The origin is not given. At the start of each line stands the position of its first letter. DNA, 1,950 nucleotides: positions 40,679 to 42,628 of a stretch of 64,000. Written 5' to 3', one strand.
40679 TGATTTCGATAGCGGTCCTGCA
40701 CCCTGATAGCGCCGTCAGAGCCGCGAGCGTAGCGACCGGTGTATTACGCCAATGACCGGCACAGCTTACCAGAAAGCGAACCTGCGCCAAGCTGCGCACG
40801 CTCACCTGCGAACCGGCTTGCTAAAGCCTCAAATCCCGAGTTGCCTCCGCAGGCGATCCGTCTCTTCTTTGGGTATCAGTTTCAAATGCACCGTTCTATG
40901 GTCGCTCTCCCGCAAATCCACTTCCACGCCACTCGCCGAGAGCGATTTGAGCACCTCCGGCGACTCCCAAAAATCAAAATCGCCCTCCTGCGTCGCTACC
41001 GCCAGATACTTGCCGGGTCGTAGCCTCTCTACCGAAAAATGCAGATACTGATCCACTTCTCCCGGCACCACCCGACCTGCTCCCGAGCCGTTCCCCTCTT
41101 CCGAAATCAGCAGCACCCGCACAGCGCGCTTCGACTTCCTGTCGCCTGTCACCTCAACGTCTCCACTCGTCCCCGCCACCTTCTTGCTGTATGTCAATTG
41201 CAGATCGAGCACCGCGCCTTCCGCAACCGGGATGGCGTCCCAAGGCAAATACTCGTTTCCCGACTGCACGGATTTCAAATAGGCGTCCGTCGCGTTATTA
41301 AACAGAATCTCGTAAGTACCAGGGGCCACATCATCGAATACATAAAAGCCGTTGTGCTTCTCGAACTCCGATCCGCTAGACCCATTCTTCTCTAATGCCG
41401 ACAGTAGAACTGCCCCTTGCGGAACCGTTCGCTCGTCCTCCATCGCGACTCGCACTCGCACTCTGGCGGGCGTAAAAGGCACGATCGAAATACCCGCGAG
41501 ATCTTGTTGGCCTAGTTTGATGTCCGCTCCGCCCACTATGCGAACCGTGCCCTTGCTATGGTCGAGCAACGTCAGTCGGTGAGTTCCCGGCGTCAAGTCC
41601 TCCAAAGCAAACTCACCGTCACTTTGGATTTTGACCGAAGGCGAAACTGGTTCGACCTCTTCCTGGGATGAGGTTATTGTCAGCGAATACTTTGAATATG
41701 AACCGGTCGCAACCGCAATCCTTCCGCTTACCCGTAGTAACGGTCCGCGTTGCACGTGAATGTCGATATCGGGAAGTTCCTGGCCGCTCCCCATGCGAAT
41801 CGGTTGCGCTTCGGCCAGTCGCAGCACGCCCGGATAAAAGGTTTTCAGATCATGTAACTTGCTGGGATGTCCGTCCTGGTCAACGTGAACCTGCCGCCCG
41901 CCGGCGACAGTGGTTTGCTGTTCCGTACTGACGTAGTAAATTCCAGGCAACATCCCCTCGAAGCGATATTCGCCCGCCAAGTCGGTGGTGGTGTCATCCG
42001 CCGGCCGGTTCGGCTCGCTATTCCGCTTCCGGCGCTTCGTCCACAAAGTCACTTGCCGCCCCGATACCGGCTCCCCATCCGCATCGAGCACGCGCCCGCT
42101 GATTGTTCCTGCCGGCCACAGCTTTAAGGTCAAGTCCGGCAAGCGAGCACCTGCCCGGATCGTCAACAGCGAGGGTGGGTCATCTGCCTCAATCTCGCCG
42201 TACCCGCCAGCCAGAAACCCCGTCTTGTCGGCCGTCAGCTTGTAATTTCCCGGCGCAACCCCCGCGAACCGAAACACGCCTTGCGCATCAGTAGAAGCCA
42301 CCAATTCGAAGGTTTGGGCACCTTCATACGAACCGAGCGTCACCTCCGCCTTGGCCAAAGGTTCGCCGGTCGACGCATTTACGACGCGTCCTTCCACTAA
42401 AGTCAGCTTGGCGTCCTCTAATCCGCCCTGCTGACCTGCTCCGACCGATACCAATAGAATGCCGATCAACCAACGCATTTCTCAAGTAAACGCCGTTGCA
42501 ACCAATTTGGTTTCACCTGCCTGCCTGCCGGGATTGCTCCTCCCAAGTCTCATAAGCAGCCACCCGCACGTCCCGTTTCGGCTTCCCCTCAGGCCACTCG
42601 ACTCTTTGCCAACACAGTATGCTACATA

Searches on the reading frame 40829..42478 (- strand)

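Call 14: search_protein_families(library=pfam, proteins=[window:40829-42478:-], max_evalue=0.01)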
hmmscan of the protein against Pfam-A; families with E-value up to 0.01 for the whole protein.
window:40829-42478:- (549 aa): 16 families
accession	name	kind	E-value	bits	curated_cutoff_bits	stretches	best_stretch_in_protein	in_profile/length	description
PF13620.12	CarboxypepD_reg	-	3e-32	111.2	32.3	2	28-97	2-68/82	Carboxypeptidase regulatory-like domain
PF17210.9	SdrD_B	-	1.6e-16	60.9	29.7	2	132-191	18-70/112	SdrD B-like domain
PF00775.27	Dioxygenase_C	-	1.2e-11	44.8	27.3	1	125-190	31-105/182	Dioxygenase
PF17802.7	SpaA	-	1.5e-11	44.7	23.1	1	33-82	8-57/91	Prealbumin-like fold domain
PF10670.15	DUF4198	-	3.1e-10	41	34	2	36-84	155-206/209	Domain of unknown function (DUF4198)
PF14686.12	fn3_3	-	2.4e-09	37.3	24.4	0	61-90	29-58/75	Polysaccharide lyase family 4, domain II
PF13715.12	CarbopepD_reg_2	-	3.2e-09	37.1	32.2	1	28-88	1-55/88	CarboxypepD_reg-like domain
PF20598.4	DUF6795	-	2.7e-06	28.1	27.4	0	126-176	1-46/103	Domain of unknown function (DUF6795)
PF23196.1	NOMO_6th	-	5.1e-06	27.3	27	0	267-315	31-80/123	NOMO sixth transthyretin-like domain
PF24025.1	Ig_DR_A0283-like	-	5.3e-06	27.1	27.1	0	33-82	13-61/102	DR_A0283-like, Ig-like domain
PF09430.16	EMC7_beta-sandw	-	6.2e-06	26.8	26.6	0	281-304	22-45/122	ER membrane protein complex subunit 7, beta-sandwich domain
PF02369.22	Big_1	-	7.4e-06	26.4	34.9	0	125-173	20-64/93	Bacterial Ig-like domain (group 1)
PF11008.14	DUF2846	-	3.7e-05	24.2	34.3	0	371-410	33-74/92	Protein of unknown function (DUF2846)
PF23193.1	NOMO_3rd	-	4.1e-05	24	27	0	58-83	59-84/120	NOMO third transthyretin-like domain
PF23623.1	GBD_IRG7_N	-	0.00032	21.3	27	0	158-190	51-83/95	IRG7 N-terminal galactose binding domain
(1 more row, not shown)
